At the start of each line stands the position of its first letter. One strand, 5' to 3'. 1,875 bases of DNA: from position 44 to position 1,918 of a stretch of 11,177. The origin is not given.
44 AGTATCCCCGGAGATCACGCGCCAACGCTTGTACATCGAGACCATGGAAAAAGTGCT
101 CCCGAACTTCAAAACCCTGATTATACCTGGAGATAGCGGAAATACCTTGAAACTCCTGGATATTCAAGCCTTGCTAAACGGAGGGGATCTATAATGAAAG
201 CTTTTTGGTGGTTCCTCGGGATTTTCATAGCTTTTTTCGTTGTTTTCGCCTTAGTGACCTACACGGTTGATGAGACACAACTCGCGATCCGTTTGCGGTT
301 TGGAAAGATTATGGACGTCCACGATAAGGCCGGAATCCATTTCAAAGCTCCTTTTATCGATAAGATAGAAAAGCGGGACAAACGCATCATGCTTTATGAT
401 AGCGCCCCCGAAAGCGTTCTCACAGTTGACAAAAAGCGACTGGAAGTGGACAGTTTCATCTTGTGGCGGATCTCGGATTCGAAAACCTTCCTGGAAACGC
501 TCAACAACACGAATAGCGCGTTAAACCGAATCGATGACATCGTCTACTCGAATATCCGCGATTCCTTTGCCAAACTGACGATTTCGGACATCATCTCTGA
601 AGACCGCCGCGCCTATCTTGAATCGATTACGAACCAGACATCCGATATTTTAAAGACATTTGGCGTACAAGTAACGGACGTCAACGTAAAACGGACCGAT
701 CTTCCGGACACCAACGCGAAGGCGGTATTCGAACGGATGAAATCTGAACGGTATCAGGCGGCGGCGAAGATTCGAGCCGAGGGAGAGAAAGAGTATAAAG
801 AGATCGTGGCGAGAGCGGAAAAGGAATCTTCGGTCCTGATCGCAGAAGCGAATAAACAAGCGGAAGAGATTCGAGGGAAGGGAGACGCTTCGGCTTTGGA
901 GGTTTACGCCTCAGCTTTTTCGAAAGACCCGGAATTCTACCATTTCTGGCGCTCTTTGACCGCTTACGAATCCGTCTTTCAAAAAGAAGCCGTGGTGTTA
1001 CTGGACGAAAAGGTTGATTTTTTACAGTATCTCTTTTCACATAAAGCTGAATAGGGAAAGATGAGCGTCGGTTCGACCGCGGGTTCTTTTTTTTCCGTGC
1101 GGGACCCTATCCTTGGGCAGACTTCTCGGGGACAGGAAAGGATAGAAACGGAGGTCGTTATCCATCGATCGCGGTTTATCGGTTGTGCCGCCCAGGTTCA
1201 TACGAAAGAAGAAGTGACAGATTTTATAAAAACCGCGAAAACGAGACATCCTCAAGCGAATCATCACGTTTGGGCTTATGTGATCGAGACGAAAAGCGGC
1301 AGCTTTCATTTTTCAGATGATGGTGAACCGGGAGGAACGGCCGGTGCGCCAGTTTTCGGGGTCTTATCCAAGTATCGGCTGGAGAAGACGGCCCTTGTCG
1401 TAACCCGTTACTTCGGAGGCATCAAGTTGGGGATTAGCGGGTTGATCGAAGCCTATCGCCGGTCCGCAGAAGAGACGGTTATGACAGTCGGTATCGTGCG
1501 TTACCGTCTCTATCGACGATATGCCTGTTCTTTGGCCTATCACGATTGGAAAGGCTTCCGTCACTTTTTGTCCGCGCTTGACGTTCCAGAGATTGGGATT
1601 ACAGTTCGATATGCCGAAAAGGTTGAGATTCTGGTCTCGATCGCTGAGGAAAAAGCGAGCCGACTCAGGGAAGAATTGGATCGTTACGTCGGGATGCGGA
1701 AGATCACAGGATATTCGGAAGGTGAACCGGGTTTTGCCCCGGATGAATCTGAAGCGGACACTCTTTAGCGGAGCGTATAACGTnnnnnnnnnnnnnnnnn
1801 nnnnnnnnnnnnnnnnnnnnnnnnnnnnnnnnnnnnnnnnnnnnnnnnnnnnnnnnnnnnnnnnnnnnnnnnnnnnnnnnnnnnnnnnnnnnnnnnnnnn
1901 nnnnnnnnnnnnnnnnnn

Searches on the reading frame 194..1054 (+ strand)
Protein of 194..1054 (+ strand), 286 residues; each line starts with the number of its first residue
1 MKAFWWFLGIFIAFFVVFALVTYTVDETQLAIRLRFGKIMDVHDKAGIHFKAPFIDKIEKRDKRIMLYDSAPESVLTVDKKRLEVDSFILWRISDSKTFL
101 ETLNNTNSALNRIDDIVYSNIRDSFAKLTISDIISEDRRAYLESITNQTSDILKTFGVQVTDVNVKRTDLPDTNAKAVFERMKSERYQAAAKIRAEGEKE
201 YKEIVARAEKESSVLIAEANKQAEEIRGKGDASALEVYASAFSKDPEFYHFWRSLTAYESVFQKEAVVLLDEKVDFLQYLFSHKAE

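Call 3: search_protein_families(library=pfam, proteins=[window:194-1054:+], max_evalue=1)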
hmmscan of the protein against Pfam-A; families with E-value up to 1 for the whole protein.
window:194-1054:+ (286 aa): 3 families
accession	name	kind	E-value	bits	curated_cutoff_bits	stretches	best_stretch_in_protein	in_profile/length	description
PF01145.31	Band_7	-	6.9e-32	111.3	23.6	1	24-199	2-176/176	SPFH domain / Band 7 family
PF13421.11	Band_7_1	-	0.005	16.9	24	1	90-182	108-207/211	SPFH domain-Band 7 family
PF11686.13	DUF3283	-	0.095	13.1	25.8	1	80-117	10-50/61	Protein of unknown function (DUF3283)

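Call 4: search_protein_families(library=ncbifam, proteins=[window:194-1054:+], max_evalue=1)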
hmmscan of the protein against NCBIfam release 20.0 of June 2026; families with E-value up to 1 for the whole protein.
window:194-1054:+ (286 aa): 10 families
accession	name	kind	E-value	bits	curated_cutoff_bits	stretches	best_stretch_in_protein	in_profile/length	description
TIGR01932.1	hflC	equivalog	2e-66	224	134.4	2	143-280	179-317/318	protease modulator HflC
NF008259.0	PRK11029.1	equivalog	1.8e-47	162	427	2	153-283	198-329/334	protease modulator HflC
TIGR01933.1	hflK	equivalog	8.8e-24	84.3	159.4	1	23-279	2-257/261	FtsH protease activity modulator HflK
NF008181.0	PRK10930.1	equivalog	2.8e-13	49.5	660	1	13-275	87-348/419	FtsH protease activity modulator HflK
NF006611.0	PRK09173.1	equivalog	0.0044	17.1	195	1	192-226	61-95/159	F0F1 ATP synthase subunit B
NF006256.0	PRK08404.1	equivalog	0.026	14.7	107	1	162-219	39-96/103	V-type ATP synthase subunit H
NF000063.1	Fos_BSH_Sepi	exception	0.027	14.6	300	0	94-164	34-103/142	FosB family fosfomycin resistance bacillithiol transferase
NF009992.0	PRK13461.1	equivalog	0.048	13.2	127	1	158-227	45-114/159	F0F1 ATP synthase subunit B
NF002629.0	PRK02292.1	equivalog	0.1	12.4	184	1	192-231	9-48/192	V-type ATP synthase subunit E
NF002424.0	PRK01558.1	equivalog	0.13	11.8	241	1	190-231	24-65/203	V-type ATP synthase subunit E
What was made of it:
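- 194..1768 (+): Conserved upstream context: hflC (194-1054) and yigZ/IMPACT (1061-1768). Calls 3 and 4.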

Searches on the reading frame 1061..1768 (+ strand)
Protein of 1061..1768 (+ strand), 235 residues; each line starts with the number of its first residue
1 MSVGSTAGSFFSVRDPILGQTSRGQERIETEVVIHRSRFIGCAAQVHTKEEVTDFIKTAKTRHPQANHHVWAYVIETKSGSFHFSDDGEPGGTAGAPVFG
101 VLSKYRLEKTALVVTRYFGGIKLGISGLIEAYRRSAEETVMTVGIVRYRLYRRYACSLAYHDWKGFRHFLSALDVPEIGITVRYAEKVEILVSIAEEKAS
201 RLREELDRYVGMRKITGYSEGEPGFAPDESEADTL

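Call 3: search_protein_families(library=pfam, proteins=[window:1061-1768:+], max_evalue=1)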
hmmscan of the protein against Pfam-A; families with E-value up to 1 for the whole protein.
window:1061-1768:+ (235 aa): 2 families
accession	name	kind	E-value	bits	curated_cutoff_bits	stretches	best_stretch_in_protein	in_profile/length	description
PF01205.25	UPF0029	-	3.1e-35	120.8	27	1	36-139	2-106/107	Uncharacterized protein family UPF0029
PF09186.17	DUF1949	-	0.041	14.2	23.7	1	158-206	3-49/56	Domain of unknown function (DUF1949)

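Call 4: search_protein_families(library=ncbifam, proteins=[window:1061-1768:+], max_evalue=1)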
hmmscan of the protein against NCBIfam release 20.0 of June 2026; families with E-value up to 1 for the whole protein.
window:1061-1768:+ (235 aa): 2 families
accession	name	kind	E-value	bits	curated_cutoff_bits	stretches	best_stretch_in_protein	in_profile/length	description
TIGR00257.1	IMPACT_YIGZ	hypoth_equivalog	3.9e-43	147.3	167.95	1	26-207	10-191/205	YigZ family protein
NF008600.0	PRK11568.1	equivalog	4.2e-29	101.5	298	1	33-206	16-189/204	IMPACT family protein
